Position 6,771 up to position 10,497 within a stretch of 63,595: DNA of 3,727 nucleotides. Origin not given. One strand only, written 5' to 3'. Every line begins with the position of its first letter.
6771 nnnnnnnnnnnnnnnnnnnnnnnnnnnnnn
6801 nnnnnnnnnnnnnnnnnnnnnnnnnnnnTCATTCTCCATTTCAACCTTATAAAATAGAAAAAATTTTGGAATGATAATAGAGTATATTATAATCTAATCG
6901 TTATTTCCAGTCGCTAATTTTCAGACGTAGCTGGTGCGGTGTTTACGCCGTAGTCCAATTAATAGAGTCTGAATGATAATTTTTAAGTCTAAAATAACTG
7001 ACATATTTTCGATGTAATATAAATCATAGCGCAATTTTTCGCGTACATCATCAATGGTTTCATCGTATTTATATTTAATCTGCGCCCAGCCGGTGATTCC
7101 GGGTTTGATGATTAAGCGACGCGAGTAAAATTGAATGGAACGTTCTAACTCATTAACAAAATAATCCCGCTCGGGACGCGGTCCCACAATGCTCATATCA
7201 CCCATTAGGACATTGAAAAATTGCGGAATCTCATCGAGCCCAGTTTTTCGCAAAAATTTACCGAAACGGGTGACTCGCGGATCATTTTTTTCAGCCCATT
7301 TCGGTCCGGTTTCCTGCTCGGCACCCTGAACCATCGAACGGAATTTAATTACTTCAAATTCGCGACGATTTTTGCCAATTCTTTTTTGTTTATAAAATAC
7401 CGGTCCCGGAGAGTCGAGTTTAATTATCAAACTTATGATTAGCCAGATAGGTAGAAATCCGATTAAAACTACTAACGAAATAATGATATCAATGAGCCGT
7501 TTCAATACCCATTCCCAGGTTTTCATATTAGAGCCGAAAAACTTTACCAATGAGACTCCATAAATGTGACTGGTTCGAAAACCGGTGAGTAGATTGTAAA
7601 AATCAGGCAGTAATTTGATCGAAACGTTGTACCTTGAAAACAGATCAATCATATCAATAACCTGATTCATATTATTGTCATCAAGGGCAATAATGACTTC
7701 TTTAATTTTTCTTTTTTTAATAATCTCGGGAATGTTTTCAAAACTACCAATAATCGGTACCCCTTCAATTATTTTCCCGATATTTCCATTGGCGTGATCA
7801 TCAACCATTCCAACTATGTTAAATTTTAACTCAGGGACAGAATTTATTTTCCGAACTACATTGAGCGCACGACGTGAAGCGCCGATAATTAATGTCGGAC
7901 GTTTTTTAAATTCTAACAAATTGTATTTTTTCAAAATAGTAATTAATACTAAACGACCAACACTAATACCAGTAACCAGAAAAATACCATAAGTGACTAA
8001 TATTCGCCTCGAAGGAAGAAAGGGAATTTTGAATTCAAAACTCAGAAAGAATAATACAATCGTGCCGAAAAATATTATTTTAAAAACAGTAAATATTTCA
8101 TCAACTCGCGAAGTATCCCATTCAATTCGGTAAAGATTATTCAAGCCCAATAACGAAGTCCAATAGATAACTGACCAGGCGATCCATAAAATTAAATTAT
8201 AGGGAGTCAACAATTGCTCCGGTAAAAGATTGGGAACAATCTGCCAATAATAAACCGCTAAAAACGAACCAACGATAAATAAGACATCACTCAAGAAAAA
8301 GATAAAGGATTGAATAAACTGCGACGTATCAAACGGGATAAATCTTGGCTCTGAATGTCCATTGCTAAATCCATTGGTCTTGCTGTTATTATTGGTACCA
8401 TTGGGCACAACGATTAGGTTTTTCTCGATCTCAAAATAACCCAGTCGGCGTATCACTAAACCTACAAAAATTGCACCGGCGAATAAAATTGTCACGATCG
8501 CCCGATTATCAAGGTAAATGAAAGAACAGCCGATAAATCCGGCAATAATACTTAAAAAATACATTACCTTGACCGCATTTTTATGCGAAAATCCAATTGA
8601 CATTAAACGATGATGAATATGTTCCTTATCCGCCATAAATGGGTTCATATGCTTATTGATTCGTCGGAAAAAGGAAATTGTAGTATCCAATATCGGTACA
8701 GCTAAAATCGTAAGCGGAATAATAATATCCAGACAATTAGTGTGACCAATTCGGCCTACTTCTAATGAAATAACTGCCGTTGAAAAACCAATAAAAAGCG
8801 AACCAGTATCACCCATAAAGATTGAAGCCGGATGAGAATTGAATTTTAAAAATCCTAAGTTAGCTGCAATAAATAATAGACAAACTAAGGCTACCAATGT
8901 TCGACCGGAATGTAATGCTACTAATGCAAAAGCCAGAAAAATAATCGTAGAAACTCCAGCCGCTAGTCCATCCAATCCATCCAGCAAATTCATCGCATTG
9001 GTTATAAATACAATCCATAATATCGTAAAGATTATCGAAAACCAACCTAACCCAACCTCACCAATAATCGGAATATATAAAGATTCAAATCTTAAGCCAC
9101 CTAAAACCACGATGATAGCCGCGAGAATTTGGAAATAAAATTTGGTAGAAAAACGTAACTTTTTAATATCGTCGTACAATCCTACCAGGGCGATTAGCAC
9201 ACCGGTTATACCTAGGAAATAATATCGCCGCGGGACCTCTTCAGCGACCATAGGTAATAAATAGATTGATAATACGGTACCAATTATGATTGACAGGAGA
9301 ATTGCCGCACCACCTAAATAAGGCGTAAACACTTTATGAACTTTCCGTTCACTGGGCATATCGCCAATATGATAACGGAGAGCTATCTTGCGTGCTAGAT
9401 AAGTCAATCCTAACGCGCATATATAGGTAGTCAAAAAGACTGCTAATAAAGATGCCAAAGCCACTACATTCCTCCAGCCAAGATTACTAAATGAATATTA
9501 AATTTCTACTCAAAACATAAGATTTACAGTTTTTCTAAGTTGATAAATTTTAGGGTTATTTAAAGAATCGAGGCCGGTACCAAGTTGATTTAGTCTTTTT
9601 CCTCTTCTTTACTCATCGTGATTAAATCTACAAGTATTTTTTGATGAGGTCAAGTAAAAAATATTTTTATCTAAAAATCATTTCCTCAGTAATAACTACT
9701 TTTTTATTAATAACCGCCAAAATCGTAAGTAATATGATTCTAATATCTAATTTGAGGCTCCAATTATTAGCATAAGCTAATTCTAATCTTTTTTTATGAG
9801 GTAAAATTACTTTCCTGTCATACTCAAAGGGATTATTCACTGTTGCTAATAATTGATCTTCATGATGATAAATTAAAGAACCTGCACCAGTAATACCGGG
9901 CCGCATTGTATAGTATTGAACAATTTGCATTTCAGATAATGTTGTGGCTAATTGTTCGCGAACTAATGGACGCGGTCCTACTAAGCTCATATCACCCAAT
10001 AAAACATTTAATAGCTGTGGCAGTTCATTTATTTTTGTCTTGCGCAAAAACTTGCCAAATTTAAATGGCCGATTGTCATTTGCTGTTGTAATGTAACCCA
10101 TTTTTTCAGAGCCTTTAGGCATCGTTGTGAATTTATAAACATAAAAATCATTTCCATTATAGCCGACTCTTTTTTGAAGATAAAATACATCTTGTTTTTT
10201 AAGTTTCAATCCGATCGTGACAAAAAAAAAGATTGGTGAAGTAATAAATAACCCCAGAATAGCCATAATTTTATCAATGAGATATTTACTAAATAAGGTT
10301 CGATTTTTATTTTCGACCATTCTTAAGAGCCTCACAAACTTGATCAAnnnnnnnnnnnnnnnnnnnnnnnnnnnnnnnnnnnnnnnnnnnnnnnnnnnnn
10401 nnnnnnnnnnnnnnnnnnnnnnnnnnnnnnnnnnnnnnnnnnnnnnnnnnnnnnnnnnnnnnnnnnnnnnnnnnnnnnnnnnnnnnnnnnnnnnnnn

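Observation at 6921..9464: Two unrelated glycan-initiating enzyme superfamilies fused in one polypeptide (polytopic WecA + monotopic WcaJ)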

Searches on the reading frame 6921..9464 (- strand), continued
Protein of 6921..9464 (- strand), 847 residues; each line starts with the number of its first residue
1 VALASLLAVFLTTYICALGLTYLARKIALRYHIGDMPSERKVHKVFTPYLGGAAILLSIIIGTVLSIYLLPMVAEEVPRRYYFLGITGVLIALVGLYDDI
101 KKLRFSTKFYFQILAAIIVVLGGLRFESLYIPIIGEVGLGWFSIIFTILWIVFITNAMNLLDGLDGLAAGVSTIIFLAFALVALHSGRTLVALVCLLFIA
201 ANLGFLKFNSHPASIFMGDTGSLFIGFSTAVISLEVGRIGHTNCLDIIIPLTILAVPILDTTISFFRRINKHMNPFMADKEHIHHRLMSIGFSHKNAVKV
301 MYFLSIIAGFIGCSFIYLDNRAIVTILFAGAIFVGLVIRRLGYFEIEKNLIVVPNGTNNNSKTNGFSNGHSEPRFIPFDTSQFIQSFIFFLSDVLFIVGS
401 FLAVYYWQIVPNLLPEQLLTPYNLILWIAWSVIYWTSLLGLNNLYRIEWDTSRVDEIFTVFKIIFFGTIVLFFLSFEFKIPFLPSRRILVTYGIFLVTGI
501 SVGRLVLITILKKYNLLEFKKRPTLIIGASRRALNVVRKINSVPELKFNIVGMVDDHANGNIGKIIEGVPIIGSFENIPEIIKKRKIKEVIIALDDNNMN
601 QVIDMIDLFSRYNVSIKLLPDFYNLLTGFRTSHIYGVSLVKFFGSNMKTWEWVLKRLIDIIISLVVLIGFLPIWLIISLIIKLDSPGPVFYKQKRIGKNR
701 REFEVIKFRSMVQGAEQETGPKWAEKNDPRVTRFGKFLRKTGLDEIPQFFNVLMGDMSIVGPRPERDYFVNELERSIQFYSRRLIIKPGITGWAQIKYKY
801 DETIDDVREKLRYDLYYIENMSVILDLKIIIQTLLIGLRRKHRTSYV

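Call 64: fold_search(model_id=the predicted structure, library=pdb)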
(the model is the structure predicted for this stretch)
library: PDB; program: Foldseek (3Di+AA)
matches with E <= 10: 592; with E <= 0.001: 41
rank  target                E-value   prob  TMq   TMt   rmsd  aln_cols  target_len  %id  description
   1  8t53_A                1.8e-15  1.00  0.21  0.40  16.1       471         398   24  S. enterica WbaP in a styrene maleic acid liponanoparticle (released 2024-02-14)
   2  8cxr_C                2.1e-12  1.00  0.29  0.74   3.7       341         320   26  Crystal structure of MraY bound to a sphaerimicin analogue (released 2023-03-29)
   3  6oyz_C                3.7e-12  1.00  0.30  0.79   3.0       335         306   26  Crystal structure of MraY bound to capuramycin (released 2019-07-10)
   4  6oyz_B                5.5e-12  1.00  0.30  0.73   3.9       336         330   26  Crystal structure of MraY bound to capuramycin (released 2019-07-10)
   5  9b70_A                5.8e-12  1.00  0.31  0.73   4.3       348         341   25  Cryo-EM structure of MraY in complex with analogue 2 (released 2024-06-26)
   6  8cxr_A                7.2e-12  1.00  0.30  0.76   3.8       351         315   26  Crystal structure of MraY bound to a sphaerimicin analogue (released 2023-03-29)
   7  6oyh_D                1.1e-11  1.00  0.30  0.72   4.5       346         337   25  Crystal structure of MraY bound to carbacaprazamycin (released 2019-07-10)
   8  6oyz_A                1.2e-11  1.00  0.30  0.78   3.5       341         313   26  Crystal structure of MraY bound to capuramycin (released 2019-07-10)
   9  9zno_A                1.3e-11  1.00  0.31  0.74   3.9       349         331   26  Cryo-EM structure of Hydrogenivirga sp. MraY in complex with APPB (released 2026-02-04)
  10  6oyh_A                1.3e-11  1.00  0.30  0.74   4.0       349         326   25  Crystal structure of MraY bound to carbacaprazamycin (released 2019-07-10)
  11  6oz6_B                1.4e-11  1.00  0.30  0.75   3.9       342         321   25  Crystal structure of MraY bound to 3'-hydroxymureidomycin A (released 2019-07-10)
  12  6oyh_B                1.7e-11  1.00  0.30  0.72   3.9       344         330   26  Crystal structure of MraY bound to carbacaprazamycin (released 2019-07-10)
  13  6oz6_A                2.0e-11  1.00  0.30  0.71   4.0       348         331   24  Crystal structure of MraY bound to 3'-hydroxymureidomycin A (released 2019-07-10)
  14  8cxr_D                2.1e-11  1.00  0.30  0.82   2.8       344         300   24  Crystal structure of MraY bound to a sphaerimicin analogue (released 2023-03-29)
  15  6oyh_C                4.5e-11  1.00  0.30  0.73   4.0       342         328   27  Crystal structure of MraY bound to carbacaprazamycin (released 2019-07-10)
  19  8e37_A                1.0e-10  1.00  0.20  0.84   3.3       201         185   33  Structure of Campylobacter concisus wild-type SeMet PglC (released 2023-09-06)
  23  8g1n_A                4.6e-10  1.00  0.20  0.81   4.4       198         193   33  Structure of Campylobacter concisus PglC I57M/Q175M Variant with modeled C-terminus (released 2023-05-31)
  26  8g1n_B                9.7e-10  1.00  0.20  0.81   3.4       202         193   33  Structure of Campylobacter concisus PglC I57M/Q175M Variant with modeled C-terminus (released 2023-05-31)
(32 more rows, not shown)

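Call 75: find_encoding_contigs(protein=P0002, flank=6000, max_places=2)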
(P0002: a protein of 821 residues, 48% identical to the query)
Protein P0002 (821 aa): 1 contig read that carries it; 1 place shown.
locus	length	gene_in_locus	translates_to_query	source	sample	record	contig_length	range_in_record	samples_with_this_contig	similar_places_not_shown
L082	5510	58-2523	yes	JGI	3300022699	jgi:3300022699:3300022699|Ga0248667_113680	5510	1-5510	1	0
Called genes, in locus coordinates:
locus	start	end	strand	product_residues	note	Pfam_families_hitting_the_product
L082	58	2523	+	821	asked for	PF00953:Glycos_transf_4, PF13727:CoA_binding_3, PF02397:Bac_transf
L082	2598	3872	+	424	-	PF02403:Seryl_tRNA_N, PF00587:tRNA-synt_2b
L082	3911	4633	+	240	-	PF01553:Acyltransferase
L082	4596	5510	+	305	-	?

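Call 76: find_encoding_contigs(protein=P0004, flank=8000, max_places=2)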
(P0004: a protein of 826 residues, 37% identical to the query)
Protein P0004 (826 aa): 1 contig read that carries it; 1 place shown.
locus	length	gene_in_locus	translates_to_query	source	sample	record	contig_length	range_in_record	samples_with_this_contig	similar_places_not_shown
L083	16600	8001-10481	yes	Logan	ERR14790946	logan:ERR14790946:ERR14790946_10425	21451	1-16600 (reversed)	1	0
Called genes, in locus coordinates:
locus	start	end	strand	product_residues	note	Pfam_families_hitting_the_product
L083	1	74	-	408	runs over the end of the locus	PF07690:MFS_1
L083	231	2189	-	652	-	PF00350:Dynamin_N (faint), PF01926:MMR_HSR1, PF02421:FeoB_N, PF07670:Gate, PF07664:FeoB_C, PF07670:Gate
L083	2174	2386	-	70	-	PF04023:FeoA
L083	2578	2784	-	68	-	-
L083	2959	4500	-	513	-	PF00501:AMP-binding, PF13193:AMP-binding_C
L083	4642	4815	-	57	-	-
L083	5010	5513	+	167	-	PF04307:YdjM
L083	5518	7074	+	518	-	PF13506:Glyco_transf_21, PF13641:Glyco_tranf_2_3, PF00535:Glycos_transf_2, PF03552:Cellulose_synt (faint), PF13632:Glyco_trans_2_3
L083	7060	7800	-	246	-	PF01479:S4, PF00849:PseudoU_synth_2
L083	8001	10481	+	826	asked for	PF00953:Glycos_transf_4, PF13727:CoA_binding_3, PF02397:Bac_transf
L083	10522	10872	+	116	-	PF09413:DUF2007 (weak)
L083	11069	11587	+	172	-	PF09335:VTT_dom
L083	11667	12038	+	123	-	-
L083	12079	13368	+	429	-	PF02812:ELFV_dehydrog_N, PF00208:ELFV_dehydrog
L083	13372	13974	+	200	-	PF01725:Ham1p_like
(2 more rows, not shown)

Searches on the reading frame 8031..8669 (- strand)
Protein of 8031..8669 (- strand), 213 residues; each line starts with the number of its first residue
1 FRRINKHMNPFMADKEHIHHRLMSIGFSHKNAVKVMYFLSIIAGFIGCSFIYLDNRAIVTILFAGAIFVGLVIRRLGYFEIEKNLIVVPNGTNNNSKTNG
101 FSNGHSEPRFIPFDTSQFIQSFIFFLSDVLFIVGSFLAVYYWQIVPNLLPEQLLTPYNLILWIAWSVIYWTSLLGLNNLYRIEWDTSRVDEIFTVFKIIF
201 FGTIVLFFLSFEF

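Call 36: find_homologous_proteins(query=window:8031-8669:-, max_evalue=0.001)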
Query seq(213 aa): 202 candidates shared short words with the query, none scored E <= 0.001.

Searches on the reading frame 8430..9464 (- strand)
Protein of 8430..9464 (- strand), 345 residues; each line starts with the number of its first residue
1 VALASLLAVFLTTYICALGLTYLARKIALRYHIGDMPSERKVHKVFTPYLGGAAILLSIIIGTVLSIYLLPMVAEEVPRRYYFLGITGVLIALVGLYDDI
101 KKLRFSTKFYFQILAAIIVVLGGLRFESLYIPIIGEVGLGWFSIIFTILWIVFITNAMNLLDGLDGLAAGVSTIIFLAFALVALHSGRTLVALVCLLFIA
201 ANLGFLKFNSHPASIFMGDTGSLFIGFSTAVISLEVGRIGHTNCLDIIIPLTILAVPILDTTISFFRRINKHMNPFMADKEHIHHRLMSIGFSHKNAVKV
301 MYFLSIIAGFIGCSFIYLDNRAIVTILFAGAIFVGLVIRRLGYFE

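Call 37: find_homologous_proteins(query=window:8430-9464:-, max_evalue=1e-20)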
Query window:8430-9464:- (345 aa): 4576 proteins with E <= 1e-20 among 8000 candidates; the best 120 are listed.
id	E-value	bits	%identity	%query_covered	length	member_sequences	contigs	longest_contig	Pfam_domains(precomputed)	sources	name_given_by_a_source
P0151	7.0e-169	580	76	99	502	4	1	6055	PF00953.27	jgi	-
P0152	4.5e-110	386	67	77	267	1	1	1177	PF00953.27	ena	-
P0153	4.5e-69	252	40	99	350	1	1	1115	PF00953.27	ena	-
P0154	5.5e-69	251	42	94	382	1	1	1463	PF00953.27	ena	-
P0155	1.1e-67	247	41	99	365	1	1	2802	PF00953.27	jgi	jgi:UDP-GlcNAc:undecaprenyl-phosphate/decaprenyl-phosphate GlcNAc-1-phosphate transferase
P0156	6.8e-67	244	39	99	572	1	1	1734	PF13727.13,PF00953.27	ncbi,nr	ncbi:MAG TPA: hypothetical protein ENO27_00955, partial [Caldithrix sp.]|nr:hypothetical protein [Ca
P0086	3.7e-66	242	43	85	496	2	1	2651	PF00953.27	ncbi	ncbi:MAG: hypothetical protein AAFP70_10795, partial [Calditrichota bacterium]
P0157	1.1e-64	237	41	97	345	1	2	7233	PF00953.27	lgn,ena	-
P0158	3.2e-64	236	41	85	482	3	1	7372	PF00953.27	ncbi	-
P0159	1.2e-63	234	39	97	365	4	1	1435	PF00953.27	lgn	-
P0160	3.6e-63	232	42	97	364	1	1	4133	PF00953.27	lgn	-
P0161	6.0e-63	232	41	97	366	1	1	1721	PF00953.27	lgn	-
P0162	6.5e-63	231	39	93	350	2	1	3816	PF00953.27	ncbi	-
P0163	3.0e-62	229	43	82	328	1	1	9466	PF00953.27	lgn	-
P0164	3.2e-62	229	40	97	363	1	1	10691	PF00953.27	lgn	-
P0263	2.2e-55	207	37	91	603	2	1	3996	PF13727.13,PF00953.27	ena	-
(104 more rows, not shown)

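Call 40: find_encoding_contigs(protein=P0263, flank=5000, max_places=3)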
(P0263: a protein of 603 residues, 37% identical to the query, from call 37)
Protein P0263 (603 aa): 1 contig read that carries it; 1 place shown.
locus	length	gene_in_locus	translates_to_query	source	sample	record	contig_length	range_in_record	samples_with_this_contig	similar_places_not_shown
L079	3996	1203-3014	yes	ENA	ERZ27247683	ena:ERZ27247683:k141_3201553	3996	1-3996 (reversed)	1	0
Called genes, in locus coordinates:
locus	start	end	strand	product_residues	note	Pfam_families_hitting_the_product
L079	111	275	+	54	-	-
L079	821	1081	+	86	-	-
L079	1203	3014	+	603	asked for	PF00953:Glycos_transf_4, PF13727:CoA_binding_3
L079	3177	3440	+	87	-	PF03083:MtN3_slv, PF04193:PQ-loop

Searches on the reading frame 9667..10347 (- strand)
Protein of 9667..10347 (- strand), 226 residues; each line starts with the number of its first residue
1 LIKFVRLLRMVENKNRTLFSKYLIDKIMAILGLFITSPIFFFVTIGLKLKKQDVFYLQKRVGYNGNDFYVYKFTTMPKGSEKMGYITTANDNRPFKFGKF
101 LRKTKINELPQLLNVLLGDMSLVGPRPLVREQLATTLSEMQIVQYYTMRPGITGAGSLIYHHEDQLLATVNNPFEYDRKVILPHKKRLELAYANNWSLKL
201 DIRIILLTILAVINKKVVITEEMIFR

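Call 3: search_protein_families(library=pfam, proteins=[window:9667-10347:-], max_evalue=0.01)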
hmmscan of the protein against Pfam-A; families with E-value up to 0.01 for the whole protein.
window:9667-10347:- (226 aa): 1 family
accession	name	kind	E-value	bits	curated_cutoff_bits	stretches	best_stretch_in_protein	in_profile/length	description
PF02397.22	Bac_transf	-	5.3e-51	173.1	27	1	21-213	1-178/179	Bacterial sugar transferase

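Call 4: search_protein_families(library=ncbifam, proteins=[window:9667-10347:-], max_evalue=0.01)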
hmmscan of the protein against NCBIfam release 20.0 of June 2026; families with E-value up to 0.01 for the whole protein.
window:9667-10347:- (226 aa): 10 families
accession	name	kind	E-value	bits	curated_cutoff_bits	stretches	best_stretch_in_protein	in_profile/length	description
TIGR03025.1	EPS_sugtrans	subfamily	1.3e-52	179.5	295.55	1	14-216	251-442/445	exopolysaccharide biosynthesis polyprenyl glycosylphosphotransferase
TIGR03023.1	WcaJ_sugtrans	equivalog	5.3e-46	157.8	410.75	2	16-154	258-399/453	undecaprenyl-phosphate glucose phosphotransferase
TIGR03013.1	EpsB_2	subfamily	1.7e-39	136.2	393.35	1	15-215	249-439/443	TIGR03013 family XrtA/PEP-CTERM system glycosyltransferase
TIGR03022.1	WbaP_sugtrans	subfamily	4.6e-36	125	403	2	90-216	345-453/456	undecaprenyl-phosphate galactose phosphotransferase WbaP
NF052601.1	undeca_RfbP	equivalog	4.3e-30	104.7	330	2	90-214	131-237/244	undecaprenyl-phosphate galactose phosphotransferase family protein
NF050817.1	PolSacchBiosHfsE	equivalog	5.3e-30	104.6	750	1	13-213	264-460/467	polysaccharide biosynthesis protein HfsE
NF007518.0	PRK10124.1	equivalog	2.5e-27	95.7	684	1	21-212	274-457/464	undecaprenyl-phosphate glucose phosphotransferase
NF041877.1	EPS_EpsZ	equivalog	8.7e-25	87.3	800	1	15-214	260-454/459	exopolysaccharide biosynthesis polyisoprenyl-phosphate hexose-1-phosphate transferase EpsZ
NF011751.0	PRK15204.1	equivalog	6.1e-23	81.2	907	1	5-215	262-472/476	undecaprenyl-phosphate galactose phosphotransferase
NF045514.1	glycotran_HepC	equivalog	1.5e-18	66.9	140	1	17-129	113-213/220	heterocyst development glycosyltransferase HepC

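Call 68: find_homologous_proteins(query=window:9667-10347:-, max_evalue=1e-15)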
Query window:9667-10347:- (226 aa): 7047 proteins with E <= 1e-15 among 8000 candidates; the best 120 are listed.
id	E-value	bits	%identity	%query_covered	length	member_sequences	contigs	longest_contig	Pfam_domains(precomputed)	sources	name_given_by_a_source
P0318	2.6e-137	473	100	96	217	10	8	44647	PF02397.23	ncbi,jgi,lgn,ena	jgi:lipopolysaccharide/colanic/teichoic acid biosynthesis glycosyltransferase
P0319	1.3e-102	360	76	96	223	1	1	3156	PF02397.23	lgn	-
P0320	4.5e-102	358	74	96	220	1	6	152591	PF02397.23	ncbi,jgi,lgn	jgi:lipopolysaccharide/colanic/teichoic acid biosynthesis glycosyltransferase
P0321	8.2e-94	331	67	96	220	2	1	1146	PF02397.23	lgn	-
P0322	3.0e-93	329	69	96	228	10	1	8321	PF02397.23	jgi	-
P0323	1.4e-92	327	71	83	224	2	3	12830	PF02397.23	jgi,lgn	jgi:lipopolysaccharide/colanic/teichoic acid biosynthesis glycosyltransferase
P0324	1.9e-92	327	68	95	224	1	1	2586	PF02397.23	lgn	-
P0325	2.2e-90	320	64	95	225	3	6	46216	PF02397.23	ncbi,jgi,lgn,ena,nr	ncbi:sugar transferase [bacterium]|nr:sugar transferase [bacterium] MBU1066173.1 sugar transferase [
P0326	5.9e-90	318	65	96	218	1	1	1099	PF02397.23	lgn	-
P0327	7.5e-83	295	63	91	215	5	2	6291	PF02397.23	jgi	-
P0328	2.5e-81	290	64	89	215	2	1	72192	PF02397.23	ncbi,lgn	ncbi:MAG: sugar transferase [Fidelibacterota bacterium]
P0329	1.2e-80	288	63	90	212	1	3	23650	PF02397.23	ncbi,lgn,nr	ncbi:MAG: sugar transferase [Candidatus Marinimicrobia bacterium]|nr:sugar transferase [bacterium] M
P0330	1.6e-80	288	64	90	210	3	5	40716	PF02397.23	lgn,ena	-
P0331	1.5e-79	284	62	89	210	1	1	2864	PF02397.23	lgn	-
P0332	1.7e-79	284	67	89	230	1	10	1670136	PF02397.23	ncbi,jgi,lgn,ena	-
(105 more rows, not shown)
